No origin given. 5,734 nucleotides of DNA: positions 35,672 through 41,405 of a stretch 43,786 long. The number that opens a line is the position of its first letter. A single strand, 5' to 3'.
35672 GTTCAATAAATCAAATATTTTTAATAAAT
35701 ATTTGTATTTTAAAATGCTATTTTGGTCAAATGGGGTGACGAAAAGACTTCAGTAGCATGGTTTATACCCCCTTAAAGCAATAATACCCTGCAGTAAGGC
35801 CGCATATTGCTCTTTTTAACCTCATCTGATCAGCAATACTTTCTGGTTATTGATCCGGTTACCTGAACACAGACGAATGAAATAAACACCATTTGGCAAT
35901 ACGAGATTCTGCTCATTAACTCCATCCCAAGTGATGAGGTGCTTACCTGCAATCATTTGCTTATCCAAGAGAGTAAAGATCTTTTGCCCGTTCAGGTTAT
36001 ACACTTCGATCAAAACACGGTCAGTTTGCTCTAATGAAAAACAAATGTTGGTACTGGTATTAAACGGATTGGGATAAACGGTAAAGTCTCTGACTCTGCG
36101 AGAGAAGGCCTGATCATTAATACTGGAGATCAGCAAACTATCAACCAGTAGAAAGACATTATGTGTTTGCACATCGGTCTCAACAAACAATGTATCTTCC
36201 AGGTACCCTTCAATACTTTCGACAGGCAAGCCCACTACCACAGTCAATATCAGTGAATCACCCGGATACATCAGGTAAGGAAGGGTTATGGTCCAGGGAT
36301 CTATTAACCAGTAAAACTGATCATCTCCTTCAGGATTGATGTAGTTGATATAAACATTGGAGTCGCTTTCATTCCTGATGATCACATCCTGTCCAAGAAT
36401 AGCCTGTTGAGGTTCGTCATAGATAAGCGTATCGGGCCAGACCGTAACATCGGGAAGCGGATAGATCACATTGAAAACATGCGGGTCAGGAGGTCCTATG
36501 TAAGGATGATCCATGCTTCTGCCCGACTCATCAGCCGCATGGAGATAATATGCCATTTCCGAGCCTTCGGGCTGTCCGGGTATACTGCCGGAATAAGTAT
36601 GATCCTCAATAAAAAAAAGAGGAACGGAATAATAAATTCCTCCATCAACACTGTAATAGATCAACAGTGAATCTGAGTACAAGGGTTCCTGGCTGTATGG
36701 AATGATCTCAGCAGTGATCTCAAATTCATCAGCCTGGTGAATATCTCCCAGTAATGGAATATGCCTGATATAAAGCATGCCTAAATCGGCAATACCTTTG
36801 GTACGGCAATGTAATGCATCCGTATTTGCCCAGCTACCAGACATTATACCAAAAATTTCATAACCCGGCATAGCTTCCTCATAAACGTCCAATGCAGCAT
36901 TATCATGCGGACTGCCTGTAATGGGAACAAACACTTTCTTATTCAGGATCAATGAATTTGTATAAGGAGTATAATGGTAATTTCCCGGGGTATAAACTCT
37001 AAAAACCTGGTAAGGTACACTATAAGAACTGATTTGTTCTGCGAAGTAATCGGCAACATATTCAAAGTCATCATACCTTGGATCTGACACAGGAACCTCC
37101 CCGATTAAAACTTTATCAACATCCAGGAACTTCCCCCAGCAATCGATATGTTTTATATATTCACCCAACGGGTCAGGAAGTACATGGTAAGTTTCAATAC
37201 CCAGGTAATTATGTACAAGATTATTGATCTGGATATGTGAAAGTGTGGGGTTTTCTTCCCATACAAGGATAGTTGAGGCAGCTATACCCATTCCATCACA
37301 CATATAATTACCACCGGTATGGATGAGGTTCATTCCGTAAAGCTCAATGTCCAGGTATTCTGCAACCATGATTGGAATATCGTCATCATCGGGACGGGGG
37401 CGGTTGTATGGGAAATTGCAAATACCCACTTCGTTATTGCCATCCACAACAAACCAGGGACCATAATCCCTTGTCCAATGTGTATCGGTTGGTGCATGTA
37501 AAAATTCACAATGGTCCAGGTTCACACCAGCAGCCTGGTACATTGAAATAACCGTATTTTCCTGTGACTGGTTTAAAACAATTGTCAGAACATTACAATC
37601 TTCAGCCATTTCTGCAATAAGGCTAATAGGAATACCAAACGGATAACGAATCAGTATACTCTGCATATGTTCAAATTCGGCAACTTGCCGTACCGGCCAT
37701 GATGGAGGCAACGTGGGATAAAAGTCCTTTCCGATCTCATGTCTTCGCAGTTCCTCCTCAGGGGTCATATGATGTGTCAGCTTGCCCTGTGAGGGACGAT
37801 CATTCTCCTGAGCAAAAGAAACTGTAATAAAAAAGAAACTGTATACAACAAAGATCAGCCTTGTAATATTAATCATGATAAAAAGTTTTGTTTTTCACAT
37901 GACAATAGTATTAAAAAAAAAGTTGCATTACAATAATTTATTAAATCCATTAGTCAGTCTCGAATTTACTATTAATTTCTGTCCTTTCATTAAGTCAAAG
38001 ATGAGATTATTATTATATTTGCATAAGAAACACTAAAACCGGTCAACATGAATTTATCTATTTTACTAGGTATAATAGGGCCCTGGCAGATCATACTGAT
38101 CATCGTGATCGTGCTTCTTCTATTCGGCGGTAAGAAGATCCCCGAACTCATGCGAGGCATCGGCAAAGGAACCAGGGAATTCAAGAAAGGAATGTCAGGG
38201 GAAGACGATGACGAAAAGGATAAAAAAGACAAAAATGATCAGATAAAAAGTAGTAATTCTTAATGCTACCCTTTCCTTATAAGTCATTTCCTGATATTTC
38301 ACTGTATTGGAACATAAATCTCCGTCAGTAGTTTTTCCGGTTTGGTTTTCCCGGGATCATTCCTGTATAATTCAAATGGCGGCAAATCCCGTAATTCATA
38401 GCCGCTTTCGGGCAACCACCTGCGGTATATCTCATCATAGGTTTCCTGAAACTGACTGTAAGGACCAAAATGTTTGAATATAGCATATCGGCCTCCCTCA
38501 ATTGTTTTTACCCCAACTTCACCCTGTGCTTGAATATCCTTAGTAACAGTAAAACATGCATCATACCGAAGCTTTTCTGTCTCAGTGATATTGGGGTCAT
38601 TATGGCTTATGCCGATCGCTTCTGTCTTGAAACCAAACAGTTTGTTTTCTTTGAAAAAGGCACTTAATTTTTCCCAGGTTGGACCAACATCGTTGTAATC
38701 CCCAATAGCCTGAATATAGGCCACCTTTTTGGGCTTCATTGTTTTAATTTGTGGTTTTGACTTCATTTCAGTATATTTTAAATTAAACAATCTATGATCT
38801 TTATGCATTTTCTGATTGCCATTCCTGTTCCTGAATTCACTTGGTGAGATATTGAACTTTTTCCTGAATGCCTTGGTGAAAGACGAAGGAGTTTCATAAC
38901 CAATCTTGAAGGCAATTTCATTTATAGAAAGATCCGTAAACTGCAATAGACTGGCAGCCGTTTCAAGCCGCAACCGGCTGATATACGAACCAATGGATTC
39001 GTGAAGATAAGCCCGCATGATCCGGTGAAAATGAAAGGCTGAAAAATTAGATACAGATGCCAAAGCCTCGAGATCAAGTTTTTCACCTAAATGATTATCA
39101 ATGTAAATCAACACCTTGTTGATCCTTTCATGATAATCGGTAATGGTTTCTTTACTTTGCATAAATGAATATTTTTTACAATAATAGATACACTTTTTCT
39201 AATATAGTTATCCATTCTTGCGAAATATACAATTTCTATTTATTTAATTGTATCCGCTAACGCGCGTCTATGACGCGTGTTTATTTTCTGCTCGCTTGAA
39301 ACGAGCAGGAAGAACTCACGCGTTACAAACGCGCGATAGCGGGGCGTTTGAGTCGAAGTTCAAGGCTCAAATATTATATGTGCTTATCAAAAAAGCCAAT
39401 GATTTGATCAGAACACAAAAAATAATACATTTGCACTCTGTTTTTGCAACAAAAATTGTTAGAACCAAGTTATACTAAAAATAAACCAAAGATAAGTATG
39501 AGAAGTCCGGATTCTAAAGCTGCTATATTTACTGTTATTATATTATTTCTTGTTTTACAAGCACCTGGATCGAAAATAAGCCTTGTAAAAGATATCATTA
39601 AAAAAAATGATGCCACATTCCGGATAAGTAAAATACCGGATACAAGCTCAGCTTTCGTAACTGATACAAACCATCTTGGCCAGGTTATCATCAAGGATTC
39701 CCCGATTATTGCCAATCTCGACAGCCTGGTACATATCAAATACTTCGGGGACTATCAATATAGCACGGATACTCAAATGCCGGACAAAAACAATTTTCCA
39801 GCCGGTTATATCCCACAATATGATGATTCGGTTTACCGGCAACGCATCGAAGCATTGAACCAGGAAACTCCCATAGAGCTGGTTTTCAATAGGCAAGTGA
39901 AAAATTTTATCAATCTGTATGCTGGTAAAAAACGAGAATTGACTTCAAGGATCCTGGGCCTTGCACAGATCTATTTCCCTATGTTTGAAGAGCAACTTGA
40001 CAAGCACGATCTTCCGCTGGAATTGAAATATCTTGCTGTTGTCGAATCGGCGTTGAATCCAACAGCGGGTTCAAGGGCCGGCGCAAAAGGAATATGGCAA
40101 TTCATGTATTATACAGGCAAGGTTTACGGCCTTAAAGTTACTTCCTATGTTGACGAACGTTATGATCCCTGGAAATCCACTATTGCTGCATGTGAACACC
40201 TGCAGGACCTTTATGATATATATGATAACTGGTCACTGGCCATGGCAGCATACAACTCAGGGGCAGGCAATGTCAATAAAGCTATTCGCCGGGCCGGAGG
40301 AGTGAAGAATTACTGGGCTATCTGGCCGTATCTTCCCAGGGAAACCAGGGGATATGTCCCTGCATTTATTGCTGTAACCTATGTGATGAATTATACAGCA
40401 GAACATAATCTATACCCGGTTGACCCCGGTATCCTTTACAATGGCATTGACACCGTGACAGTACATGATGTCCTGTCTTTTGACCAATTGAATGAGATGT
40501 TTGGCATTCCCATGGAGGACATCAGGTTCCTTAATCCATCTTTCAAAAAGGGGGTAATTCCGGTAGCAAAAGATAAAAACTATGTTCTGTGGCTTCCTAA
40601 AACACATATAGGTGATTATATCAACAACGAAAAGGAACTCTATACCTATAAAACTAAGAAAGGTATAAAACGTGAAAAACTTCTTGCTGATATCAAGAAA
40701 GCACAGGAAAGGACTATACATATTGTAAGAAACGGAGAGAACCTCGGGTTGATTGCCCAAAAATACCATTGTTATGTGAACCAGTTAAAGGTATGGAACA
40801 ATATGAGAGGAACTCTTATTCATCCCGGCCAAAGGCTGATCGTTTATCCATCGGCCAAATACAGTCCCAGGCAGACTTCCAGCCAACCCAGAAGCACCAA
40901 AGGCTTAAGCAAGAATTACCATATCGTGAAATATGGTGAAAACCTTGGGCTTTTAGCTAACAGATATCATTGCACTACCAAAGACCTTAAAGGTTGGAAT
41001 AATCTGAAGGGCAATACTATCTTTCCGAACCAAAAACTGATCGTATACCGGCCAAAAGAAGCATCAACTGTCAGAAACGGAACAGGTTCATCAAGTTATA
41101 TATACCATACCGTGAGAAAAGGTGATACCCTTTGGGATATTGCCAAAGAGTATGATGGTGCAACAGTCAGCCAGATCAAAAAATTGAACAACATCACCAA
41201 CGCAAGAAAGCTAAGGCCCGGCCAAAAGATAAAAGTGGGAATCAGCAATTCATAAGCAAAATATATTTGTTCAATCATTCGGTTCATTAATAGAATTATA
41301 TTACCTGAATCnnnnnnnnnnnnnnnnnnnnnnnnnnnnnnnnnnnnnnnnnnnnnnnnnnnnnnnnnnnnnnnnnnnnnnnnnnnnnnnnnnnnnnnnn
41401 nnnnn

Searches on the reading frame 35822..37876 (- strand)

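Call 95: search_protein_families(library=pfam, proteins=[window:35822-37876:-], max_evalue=0.00001)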
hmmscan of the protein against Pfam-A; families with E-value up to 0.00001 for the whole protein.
window:35822-37876:- (684 aa): 2 families
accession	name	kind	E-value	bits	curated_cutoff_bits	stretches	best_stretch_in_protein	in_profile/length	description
PF04371.20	PAD_porph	-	6.1e-29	101.7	25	1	86-360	38-318/321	Porphyromonas-type peptidyl-arginine deiminase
PF18962.6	Por_Secre_tail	-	9.9e-08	32.6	27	1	600-680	1-73/75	Secretion system C-terminal sorting domain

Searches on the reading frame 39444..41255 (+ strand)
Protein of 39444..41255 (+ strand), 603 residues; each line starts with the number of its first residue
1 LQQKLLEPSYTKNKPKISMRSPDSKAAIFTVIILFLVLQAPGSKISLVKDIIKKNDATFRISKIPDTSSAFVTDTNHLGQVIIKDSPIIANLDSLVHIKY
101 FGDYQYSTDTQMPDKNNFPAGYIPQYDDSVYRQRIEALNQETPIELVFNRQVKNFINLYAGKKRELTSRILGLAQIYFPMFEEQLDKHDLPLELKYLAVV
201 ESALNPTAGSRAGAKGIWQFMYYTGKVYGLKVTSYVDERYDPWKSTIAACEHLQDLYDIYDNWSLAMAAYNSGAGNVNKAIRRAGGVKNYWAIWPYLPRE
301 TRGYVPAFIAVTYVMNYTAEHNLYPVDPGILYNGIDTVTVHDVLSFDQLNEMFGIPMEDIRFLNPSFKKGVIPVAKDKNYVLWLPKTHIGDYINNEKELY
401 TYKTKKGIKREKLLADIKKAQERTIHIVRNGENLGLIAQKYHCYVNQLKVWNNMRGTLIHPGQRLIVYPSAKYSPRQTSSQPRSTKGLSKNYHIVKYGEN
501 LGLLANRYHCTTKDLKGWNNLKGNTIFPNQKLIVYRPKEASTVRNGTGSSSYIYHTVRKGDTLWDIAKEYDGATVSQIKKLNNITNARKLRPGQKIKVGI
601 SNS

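Call 95: search_protein_families(library=pfam, proteins=[window:39444-41255:+], max_evalue=0.00001)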
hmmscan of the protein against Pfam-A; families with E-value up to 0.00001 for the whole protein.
window:39444-41255:+ (603 aa): 2 families
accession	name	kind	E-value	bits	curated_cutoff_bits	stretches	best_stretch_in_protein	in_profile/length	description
PF01476.26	LysM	-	7.1e-40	135.1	20.9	3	555-598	1-42/43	LysM domain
PF01464.25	SLT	-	4.3e-28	97.7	21.3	1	182-287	5-111/117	Transglycosylase SLT domain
